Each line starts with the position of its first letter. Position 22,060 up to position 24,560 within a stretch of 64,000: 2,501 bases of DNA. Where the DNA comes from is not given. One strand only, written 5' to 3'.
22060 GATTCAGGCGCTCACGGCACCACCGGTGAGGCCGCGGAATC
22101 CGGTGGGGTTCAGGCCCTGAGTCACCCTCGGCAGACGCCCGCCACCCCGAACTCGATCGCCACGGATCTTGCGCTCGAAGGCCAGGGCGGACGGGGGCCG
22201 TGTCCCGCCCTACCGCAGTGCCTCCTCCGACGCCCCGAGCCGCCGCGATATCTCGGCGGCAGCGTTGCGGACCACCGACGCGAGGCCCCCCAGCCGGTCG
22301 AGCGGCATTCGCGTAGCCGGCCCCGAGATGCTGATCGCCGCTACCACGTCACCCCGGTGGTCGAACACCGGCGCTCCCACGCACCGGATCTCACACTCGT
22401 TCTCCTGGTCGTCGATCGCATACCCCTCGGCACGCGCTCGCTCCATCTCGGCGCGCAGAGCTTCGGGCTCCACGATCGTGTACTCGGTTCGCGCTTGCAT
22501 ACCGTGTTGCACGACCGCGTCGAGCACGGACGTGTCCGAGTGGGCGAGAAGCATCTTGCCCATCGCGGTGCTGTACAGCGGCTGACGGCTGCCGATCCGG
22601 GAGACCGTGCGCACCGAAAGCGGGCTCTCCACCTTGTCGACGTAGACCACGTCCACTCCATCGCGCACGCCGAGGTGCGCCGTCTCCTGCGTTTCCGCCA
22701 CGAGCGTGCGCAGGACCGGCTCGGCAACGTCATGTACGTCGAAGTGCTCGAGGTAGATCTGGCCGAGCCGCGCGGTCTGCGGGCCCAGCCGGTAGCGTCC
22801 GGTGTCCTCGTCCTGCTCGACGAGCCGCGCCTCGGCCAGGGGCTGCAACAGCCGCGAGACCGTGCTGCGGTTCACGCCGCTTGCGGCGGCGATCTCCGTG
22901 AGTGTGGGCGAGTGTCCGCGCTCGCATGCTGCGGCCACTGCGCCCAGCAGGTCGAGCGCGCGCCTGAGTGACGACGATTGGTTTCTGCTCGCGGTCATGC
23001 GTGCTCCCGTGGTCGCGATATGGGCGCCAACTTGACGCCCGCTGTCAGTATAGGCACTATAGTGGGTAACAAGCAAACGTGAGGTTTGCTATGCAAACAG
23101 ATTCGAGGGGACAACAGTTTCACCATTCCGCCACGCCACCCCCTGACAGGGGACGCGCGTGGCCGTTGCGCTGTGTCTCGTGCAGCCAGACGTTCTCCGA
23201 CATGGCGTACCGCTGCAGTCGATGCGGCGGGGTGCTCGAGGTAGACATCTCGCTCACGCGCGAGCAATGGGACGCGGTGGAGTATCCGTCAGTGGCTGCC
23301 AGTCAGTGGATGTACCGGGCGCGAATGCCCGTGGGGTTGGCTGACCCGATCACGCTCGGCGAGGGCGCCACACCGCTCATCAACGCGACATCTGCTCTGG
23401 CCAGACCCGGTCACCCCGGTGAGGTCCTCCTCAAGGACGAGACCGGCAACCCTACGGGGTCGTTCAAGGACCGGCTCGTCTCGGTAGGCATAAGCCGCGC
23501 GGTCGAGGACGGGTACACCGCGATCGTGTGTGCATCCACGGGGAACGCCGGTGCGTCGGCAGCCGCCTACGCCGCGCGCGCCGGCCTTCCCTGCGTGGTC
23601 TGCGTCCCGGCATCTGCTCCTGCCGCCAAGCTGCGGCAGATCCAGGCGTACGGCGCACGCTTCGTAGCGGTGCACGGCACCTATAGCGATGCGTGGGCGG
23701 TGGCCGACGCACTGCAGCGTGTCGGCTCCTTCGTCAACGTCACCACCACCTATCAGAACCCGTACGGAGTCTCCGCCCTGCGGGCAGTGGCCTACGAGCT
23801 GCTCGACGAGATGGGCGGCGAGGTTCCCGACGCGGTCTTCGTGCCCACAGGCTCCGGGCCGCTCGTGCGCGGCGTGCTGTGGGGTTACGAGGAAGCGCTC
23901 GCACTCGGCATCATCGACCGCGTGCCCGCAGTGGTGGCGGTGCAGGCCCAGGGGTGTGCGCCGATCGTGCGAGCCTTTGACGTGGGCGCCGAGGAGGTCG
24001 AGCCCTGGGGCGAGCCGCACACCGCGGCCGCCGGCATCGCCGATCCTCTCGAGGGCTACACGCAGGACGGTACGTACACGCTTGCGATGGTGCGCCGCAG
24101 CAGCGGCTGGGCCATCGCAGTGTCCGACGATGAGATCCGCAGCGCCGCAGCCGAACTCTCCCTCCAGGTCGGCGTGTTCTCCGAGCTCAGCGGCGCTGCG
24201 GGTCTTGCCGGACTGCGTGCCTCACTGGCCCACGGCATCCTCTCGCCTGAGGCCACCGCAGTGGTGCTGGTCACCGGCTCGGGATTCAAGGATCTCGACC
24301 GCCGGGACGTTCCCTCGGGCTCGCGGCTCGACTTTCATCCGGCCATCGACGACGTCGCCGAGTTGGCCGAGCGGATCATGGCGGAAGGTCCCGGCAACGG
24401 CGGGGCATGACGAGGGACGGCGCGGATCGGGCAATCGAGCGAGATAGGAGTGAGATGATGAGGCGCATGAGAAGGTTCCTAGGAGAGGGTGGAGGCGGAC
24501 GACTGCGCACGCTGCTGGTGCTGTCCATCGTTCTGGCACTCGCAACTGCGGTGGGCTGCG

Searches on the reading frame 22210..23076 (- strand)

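Call 70: search_protein_families(library=pfam, proteins=[window:22210-23076:-], max_evalue=0.001)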
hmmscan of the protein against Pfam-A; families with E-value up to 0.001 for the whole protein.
window:22210-23076:- (288 aa): 6 families
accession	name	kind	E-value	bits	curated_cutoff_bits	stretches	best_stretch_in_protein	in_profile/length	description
PF01614.24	IclR_C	-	6.2e-55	185.9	24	1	108-278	3-174/174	Bacterial transcriptional regulator IclR C-terminal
PF09339.16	HTH_IclR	-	1.7e-12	47.4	22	1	36-90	1-52/52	IclR helix-turn-helix domain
PF12802.13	MarR_2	-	3.5e-06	27.5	27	1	41-94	8-60/61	MarR family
PF25213.1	HVO_A0261_N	-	1e-05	25.7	35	1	49-112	19-74/86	HVO_A0261 N-terminal domain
PF13545.12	HTH_Crp_2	-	4e-05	23.9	27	1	58-88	24-54/70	Crp-like helix-turn-helix domain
PF02082.26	Rrf2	-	0.00033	21.3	30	1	35-98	3-66/132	Iron-dependent Transcriptional regulator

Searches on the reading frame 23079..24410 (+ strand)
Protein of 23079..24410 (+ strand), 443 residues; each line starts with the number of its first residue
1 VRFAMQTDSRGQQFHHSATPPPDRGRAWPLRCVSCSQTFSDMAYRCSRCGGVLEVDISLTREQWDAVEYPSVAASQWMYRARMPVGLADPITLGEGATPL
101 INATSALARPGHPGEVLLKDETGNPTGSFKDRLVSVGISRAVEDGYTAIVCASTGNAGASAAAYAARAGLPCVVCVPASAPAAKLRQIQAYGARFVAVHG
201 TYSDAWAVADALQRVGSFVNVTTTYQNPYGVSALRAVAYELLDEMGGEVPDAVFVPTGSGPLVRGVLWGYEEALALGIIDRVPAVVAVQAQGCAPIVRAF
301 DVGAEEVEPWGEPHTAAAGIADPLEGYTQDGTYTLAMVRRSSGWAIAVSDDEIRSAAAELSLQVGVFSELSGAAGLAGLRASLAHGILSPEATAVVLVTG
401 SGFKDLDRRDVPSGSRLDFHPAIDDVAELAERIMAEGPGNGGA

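Call 70: search_protein_families(library=pfam, proteins=[window:23079-24410:+], max_evalue=0.001)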
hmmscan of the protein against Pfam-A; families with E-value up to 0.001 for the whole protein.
window:23079-24410:+ (443 aa): 1 family
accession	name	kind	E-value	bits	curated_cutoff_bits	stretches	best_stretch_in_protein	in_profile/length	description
PF00291.31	PALP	-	4.4e-68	230.2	35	1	91-400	1-295/295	Pyridoxal-phosphate dependent enzyme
